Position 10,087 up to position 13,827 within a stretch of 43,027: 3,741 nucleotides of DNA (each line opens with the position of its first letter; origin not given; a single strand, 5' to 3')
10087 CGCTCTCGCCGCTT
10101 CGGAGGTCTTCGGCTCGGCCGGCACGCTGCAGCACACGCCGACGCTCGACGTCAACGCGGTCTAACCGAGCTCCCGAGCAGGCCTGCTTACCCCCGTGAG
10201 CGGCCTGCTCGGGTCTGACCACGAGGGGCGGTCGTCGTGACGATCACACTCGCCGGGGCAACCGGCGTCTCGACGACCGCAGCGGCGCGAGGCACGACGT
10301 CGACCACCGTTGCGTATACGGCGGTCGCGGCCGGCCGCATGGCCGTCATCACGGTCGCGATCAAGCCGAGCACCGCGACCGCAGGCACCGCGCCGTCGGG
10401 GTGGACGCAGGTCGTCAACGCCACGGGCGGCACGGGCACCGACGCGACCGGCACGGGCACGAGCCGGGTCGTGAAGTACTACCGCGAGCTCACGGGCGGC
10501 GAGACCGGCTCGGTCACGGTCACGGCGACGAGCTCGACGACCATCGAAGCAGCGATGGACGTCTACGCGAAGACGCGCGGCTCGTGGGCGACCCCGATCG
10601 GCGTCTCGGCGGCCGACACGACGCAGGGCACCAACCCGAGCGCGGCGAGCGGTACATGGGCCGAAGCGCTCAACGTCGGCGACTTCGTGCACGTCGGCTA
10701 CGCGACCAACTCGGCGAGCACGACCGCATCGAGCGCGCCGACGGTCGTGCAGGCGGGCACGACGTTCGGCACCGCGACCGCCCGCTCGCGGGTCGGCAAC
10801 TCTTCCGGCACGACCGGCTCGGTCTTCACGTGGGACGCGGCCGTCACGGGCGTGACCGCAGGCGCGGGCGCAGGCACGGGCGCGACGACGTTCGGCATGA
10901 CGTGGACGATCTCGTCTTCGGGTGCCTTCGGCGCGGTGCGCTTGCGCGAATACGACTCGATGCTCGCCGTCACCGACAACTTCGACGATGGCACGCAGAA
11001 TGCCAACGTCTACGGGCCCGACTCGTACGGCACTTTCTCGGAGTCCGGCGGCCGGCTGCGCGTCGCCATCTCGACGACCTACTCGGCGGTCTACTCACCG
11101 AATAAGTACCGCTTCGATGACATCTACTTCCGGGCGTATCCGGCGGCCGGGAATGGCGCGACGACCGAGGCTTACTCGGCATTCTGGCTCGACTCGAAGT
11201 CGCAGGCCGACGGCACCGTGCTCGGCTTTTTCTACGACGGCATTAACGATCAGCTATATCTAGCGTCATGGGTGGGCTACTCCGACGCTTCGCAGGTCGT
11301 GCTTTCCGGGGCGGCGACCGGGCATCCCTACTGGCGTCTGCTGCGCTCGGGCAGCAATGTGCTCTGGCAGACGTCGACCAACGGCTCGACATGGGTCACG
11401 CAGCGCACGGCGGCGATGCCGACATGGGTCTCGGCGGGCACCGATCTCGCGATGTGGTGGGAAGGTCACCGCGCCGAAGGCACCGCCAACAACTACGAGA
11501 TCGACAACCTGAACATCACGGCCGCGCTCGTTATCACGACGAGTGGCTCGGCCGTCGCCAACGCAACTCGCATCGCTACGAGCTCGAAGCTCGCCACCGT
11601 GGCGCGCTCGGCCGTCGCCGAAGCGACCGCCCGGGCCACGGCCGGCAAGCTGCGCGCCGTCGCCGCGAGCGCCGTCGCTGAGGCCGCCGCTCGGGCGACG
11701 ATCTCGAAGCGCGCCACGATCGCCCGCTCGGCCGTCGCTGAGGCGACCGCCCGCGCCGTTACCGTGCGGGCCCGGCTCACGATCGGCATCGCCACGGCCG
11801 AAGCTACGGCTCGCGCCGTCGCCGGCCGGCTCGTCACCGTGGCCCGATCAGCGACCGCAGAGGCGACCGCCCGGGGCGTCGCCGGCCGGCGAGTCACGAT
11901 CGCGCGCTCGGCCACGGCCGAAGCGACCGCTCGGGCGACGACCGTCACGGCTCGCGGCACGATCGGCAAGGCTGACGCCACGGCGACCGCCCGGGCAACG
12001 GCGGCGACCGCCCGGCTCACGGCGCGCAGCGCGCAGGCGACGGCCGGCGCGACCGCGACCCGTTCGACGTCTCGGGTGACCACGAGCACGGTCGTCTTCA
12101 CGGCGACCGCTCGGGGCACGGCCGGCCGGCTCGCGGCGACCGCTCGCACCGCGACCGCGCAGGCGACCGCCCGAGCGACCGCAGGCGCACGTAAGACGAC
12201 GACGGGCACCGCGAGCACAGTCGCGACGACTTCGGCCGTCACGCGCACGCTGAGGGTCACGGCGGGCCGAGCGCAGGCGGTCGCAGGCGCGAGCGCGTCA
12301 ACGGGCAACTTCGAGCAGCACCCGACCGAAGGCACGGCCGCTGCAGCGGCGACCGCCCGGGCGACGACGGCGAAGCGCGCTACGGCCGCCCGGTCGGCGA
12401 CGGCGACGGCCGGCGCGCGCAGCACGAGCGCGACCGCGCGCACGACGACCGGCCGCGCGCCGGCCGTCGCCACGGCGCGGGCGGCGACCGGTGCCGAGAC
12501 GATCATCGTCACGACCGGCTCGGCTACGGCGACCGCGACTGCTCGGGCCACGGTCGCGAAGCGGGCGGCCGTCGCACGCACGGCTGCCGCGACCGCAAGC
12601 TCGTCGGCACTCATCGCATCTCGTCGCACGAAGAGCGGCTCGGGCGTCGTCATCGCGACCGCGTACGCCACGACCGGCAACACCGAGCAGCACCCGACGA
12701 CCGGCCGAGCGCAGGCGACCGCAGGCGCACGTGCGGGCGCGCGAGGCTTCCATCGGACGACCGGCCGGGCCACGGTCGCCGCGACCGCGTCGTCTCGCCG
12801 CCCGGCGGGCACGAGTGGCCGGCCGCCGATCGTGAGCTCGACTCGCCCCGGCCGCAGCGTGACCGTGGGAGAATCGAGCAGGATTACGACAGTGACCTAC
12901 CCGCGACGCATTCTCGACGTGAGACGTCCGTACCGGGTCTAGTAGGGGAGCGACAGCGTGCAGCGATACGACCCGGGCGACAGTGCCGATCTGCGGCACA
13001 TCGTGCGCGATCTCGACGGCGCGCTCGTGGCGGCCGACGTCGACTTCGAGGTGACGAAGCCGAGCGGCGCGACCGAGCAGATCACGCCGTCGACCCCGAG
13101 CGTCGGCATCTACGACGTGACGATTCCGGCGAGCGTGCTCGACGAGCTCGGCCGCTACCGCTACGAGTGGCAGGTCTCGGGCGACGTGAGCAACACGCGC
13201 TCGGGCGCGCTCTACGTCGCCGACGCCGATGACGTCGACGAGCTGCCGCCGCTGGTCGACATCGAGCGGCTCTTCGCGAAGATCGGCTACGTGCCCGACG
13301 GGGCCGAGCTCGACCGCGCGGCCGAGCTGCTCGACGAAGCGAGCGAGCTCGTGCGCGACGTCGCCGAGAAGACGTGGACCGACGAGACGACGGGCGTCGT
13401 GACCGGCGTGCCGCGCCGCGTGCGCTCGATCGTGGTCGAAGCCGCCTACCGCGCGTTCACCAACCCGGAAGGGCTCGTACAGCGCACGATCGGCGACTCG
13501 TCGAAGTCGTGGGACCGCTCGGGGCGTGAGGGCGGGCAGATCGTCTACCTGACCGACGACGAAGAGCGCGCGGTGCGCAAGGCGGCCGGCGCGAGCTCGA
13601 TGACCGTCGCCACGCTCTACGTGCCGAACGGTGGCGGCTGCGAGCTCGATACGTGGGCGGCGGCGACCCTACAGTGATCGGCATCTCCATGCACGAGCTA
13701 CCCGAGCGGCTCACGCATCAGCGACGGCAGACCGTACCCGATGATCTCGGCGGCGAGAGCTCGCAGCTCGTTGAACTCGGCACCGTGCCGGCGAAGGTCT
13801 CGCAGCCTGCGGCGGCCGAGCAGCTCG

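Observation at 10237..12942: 901-aa protein between the capsid and connector genes, with about 20 tandem 20-aa Ala/Thr/Arg repeats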

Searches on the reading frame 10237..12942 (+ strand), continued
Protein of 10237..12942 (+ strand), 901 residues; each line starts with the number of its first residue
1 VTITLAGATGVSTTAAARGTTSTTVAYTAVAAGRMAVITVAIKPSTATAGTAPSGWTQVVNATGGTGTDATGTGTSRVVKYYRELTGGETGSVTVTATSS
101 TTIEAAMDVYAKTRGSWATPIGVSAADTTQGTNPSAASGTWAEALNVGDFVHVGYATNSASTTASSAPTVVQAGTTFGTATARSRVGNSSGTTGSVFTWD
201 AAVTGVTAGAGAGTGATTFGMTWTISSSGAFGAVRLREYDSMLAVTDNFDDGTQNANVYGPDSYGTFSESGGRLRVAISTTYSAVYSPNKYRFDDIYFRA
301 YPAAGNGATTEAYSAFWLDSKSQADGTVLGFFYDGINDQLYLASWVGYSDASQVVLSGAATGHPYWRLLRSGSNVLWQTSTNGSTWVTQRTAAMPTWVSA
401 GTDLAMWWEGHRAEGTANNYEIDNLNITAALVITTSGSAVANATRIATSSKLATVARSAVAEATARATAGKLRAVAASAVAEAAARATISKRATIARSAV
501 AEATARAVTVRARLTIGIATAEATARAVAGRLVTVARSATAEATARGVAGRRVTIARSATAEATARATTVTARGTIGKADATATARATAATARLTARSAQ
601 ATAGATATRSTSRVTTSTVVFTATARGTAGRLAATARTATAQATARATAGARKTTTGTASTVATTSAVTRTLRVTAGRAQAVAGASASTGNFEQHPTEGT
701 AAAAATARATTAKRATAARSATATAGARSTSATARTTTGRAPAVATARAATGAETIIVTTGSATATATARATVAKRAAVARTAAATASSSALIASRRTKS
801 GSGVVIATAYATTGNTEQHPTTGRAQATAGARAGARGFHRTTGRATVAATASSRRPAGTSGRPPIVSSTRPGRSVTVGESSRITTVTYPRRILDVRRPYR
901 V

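Call 41: predict_structure(alignment_id=A1)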
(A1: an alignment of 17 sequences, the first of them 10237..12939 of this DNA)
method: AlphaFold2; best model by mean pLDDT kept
length: 901 residues; sequences in the alignment: 17
mean_pLDDT: 54.1   pTM: 0.46
mean pLDDT of the five models: 54.1, 51.7, 50.9, 50.5, 49.9
residues with pLDDT >= 90: 142; 70-90: 217; 50-70: 48; < 50: 494
segments of 3 or more residues with pLDDT < 50: 7-19, 69-71, 428-901
pLDDT, mean of each block of 10 residues (from residue 1): 51 40 73 86 78 90 71 75 80 79 81 79 89 89 85 84 72 91 68 73 80 82 82 90 79 77 87 90 89 88 89 93 87 92 86 76 86 89 87 84 86 93 65 26 23 23 27 41 41 29 28 25 28 28 28 35 36 40 40 40 38 41 32 25 22 23 24 24 24 26 24 25 26 32 31 35 30 27 26 25 23 23 24 24 24 29 32 30 31 38 39
secondary structure, 60 per line:
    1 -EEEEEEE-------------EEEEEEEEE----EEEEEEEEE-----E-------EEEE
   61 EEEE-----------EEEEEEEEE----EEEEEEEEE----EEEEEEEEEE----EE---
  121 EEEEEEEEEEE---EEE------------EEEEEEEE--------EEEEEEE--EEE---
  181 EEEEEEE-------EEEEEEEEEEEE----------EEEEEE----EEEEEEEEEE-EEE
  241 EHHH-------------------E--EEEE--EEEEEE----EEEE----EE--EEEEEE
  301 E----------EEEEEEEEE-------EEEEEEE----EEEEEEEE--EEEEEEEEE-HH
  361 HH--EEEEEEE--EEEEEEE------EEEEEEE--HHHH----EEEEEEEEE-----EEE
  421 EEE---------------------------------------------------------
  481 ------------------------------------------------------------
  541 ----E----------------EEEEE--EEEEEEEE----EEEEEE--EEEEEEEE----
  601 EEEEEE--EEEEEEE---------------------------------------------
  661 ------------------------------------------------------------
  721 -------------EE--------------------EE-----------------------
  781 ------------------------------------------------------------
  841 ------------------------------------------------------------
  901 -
elements in order (helices of 4 or more, strands of 3 or more residues): E2-8 E22-30 E35-43 E57-64 E76-84 E89-97 E102-111 E121-131 E135-137 E150-157 E166-172 E175-177 E181-187 E195-206 E217-222 E227-236 E238-241 E267-270 E273-278 E283-286 E295-301 E312-320 E328-334 E339-346 E349-357 H359-362 E365-371 E374-380 E387-393 H396-399 E404-412 E418-423 E562-566 E569-576 E581-586 E589-596 E601-606 E609-615

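Call 43: fold_search(model_id=the predicted structure, library=pdb)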
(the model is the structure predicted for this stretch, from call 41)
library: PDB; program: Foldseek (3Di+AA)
matches with E <= 10: 749; with E <= 0.001: 37
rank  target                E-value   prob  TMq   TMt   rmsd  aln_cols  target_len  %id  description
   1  6t2p_AAA              2.2e-05  1.00  0.17  0.56   4.4       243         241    9  Prominent members of the human gut microbiota express endo-acting O-glycanases to initiate mucin breakdown (released 2020-07-08)
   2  6t2o_AAA              2.9e-05  1.00  0.17  0.56   4.4       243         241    9  Prominent members of the human gut microbiota express endo-acting O-glycanases to initiate mucin breakdown (released 2020-07-08)
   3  8uws_A                3.0e-05  1.00  0.15  0.25   6.3       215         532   12  Cryo-EM structure of an Enterobacter GH43 Beta-Xylosidase: EcXyl43 (released 2024-05-15)
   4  2exj_A                3.0e-05  1.00  0.14  0.23   6.9       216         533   13  Structure of the family43 beta-Xylosidase D128G mutant from geobacillus stearothermophilus in complex with xylobiose (released 2006-04-04)
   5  6t2o_BBB              5.1e-05  1.00  0.17  0.55   4.5       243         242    9  Prominent members of the human gut microbiota express endo-acting O-glycanases to initiate mucin breakdown (released 2020-07-08)
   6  8uws_B                5.7e-05  1.00  0.17  0.28   8.7       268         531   12  Cryo-EM structure of an Enterobacter GH43 Beta-Xylosidase: EcXyl43 (released 2024-05-15)
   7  8uws_D                5.7e-05  1.00  0.17  0.27   8.6       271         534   12  Cryo-EM structure of an Enterobacter GH43 Beta-Xylosidase: EcXyl43 (released 2024-05-15)
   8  3d6e_A                6.4e-05  1.00  0.16  0.68   3.8       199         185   12  Crystal structure of the engineered 1,3-1,4-beta-glucanase protein from Bacillus licheniformis (released 2009-05-19)
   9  2exk_A                6.4e-05  1.00  0.14  0.23   6.8       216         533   13  Structure of the family43 beta-Xylosidase E187G from geobacillus stearothermophilus in complex with xylobiose (released 2006-04-04)
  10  2exh_A                6.7e-05  1.00  0.14  0.23   6.9       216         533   13  Structure of the family43 beta-Xylosidase from geobacillus stearothermophilus (released 2006-04-04)
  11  4dfs_A                7.1e-05  1.00  0.16  0.52   5.9       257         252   12  Structure of the catalytic domain of an endo-1,3-beta-glucanase (laminarinase) from Thermotoga petrophila RKU-1 (released 2012-03-14)
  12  8uws_C                7.5e-05  1.00  0.17  0.27   4.4       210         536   14  Cryo-EM structure of an Enterobacter GH43 Beta-Xylosidase: EcXyl43 (released 2024-05-15)
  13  7k1r_A                8.3e-05  1.00  0.16  0.25   5.8       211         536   14  X-ray Structure of an Enterobacter GH43 Beta-Xylosidase: EcXyl43 F507A mutant (released 2021-11-10)
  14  6ibw_B                1.1e-04  1.00  0.15  0.49   5.5       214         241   12  Crh5 transglycosylase in complex with NAG (released 2019-02-27)
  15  7ww4                  1.3e-04  1.00  0.17  0.29   5.0       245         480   13  Crystal structure of multidomain beta-1,3(4)-glucanase (released 2023-02-15)
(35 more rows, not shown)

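Call 45: fold_search(model_id=the predicted structure, library=viral)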
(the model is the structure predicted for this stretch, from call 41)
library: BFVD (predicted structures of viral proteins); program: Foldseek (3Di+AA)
matches with E <= 10: 410; with E <= 0.001: 32
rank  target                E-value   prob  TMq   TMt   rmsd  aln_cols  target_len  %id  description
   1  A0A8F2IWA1            1.8e-09  1.00  0.19  0.15   2.4       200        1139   22  Minor tail protein [Streptomyces phage KimJongPhill]
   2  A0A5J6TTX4            4.4e-09  1.00  0.17  0.20  33.5       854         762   13  Minor tail protein [Mycobacterium phage Tourach]
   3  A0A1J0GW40            9.6e-07  1.00  0.17  0.20   3.2       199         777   16  Uncharacterized protein [Streptomyces phage BRock]
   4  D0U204                9.6e-07  1.00  0.19  0.33  21.8       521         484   14  Uncharacterized protein [Clavibacter phage CMP1]
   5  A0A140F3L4            2.0e-06  1.00  0.15  0.27   4.7       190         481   20  Uncharacterized protein [Pyrobaculum filamentous virus 1]
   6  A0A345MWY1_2          4.3e-06  1.00  0.17  0.13  18.8       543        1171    9  (no name in the UniProt tables at hand)
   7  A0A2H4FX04            6.2e-06  0.97  0.10  0.10  38.6       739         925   12  (no name in the UniProt tables at hand)
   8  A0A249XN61            1.7e-05  1.00  0.15  0.25   4.9       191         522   13  Minor tail protein [Arthrobacter phage GurgleFerb]
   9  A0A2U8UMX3            3.6e-05  1.00  0.20  0.59   4.2       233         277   19  Uncharacterized protein [Mycobacterium phage Byougenkin]
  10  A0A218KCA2            6.9e-05  0.80  0.10  0.09  38.9       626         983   10  CBM-cenC domain-containing protein [Bacillus phage PBC2]
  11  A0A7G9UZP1            9.0e-05  1.00  0.14  0.21   8.3       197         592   12  Glycoside hydrolase [Streptomyces phage TieDye]
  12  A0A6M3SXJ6            9.5e-05  1.00  0.14  0.46   5.9       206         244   14  (no name in the UniProt tables at hand)
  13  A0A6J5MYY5            1.2e-04  1.00  0.14  0.17  38.8       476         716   12  Uncharacterized protein [uncultured Caudovirales phage]
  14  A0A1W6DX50            1.4e-04  0.99  0.11  0.17  21.2       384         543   14  Uncharacterized protein [Sphingobium phage Lacusarx]
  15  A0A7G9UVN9            2.0e-04  1.00  0.20  0.26  14.7       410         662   14  (no name in the UniProt tables at hand)
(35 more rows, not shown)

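Call 62: find_encoding_contigs(protein=P0007, flank=6000, max_places=1)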
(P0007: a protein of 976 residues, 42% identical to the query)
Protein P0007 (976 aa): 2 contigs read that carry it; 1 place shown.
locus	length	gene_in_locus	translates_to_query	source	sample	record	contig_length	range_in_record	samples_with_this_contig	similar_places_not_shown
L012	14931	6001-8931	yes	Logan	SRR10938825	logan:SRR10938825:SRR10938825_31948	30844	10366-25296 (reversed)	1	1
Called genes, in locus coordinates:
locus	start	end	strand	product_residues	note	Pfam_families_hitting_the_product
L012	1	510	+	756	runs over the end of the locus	PF04860:Phage_portal, PF01028:Topoisom_I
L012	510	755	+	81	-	-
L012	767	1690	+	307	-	-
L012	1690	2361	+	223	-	-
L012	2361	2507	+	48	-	-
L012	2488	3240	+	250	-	PF04586:Peptidase_S78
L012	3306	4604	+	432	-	PF05065:Phage_capsid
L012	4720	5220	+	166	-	-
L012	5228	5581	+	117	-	-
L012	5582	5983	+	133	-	PF23140:Gp80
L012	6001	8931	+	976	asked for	-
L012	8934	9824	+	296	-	-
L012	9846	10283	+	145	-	-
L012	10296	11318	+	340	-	PF18906:Phage_tube_2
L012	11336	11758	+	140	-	-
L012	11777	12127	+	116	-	-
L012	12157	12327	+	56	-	-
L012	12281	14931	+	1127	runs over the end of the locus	PF20155:TMP_3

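Call 63: find_encoding_contigs(protein=P0014, flank=6000, max_places=1)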
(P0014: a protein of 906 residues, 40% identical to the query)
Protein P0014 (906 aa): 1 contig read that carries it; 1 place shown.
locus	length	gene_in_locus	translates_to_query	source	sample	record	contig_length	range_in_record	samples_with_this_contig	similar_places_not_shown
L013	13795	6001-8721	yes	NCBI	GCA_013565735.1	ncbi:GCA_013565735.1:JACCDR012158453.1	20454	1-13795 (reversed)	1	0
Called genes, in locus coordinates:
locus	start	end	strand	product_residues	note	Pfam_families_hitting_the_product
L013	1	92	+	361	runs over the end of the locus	-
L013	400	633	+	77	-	PF12728:HTH_17 (weak)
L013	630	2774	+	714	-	-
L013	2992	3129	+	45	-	-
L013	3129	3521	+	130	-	-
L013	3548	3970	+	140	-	-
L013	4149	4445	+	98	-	-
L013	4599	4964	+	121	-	-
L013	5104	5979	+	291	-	PF23140:Gp80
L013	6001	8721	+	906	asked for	-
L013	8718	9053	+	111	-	-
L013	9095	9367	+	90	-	-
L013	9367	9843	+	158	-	-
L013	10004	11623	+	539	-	PF01183:Glyco_hydro_25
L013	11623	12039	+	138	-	-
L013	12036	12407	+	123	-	-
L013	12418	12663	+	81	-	-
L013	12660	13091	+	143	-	-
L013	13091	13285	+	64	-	-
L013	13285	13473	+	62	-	-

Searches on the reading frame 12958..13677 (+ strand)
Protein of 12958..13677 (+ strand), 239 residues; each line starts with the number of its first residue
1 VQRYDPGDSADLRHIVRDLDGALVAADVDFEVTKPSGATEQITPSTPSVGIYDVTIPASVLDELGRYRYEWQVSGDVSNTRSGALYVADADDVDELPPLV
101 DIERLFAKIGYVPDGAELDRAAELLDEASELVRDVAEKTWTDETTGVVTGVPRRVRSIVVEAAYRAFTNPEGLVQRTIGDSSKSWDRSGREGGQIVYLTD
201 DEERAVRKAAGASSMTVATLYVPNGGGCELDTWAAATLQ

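Call 6: search_protein_families(library=phrogs, proteins=[window:12958-13677:+], max_evalue=0.01)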
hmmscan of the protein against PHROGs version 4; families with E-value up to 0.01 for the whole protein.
window:12958-13677:+ (239 aa): 2 families
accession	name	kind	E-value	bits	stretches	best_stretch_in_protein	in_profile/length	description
phrog_137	-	connector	7.9e-19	68.9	1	80-220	44-182/222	head-tail adaptor Ad1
phrog_442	-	connector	9.3e-10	39.2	1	32-136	23-123/270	head-tail adaptor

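Call 19: search_protein_families(library=pfam, proteins=[window:12958-13677:+], max_evalue=0.01)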
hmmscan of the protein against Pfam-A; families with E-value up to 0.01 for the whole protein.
window:12958-13677:+ (239 aa): 1 family
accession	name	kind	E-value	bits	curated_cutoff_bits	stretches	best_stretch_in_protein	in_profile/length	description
PF01835.25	MG2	-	0.00015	22.5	32.8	1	4-79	11-88/96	MG2 domain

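Call 81: search_solved_structures(query=window:12958-13674:+, max_evalue=1)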
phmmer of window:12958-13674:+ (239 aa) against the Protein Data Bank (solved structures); distinct sequences matched with E-value up to 1: 11.
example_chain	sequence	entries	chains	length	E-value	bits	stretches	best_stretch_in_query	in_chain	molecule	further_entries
8zdj_a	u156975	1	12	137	0.003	20.3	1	103-184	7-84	Adaptor Protein (gp9)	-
8zdl_a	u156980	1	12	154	0.0036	20.1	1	102-183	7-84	Adaptor Protein (gp9)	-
7p12_A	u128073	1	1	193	0.011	18.5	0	70-108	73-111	DeNovoTIM13-SB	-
6yqx_A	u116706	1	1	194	0.012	18.4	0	71-108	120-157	de novo designed TIM barrel DeNovoTIM13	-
4u4j_A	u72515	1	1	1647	0.046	16.5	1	3-67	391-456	Putative inner membrane lipoprotein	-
4u48_A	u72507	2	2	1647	0.046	16.5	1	3-67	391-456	Putative inner membrane lipoprotein | alpha-2-macroglobulin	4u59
5a42_A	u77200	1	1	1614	0.23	14.2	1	3-59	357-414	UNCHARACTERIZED LIPOPROTEIN YFHM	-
4ziq_A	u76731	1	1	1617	0.23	14.2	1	3-59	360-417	Uncharacterized lipoprotein YfhM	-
4rtd_A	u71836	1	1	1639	0.23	14.2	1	3-59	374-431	Uncharacterized lipoprotein YfhM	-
4ew5_A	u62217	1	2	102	0.26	14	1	35-76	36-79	CigR Protein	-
8fih_A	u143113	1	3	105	0.79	12.4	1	64-140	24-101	3hb05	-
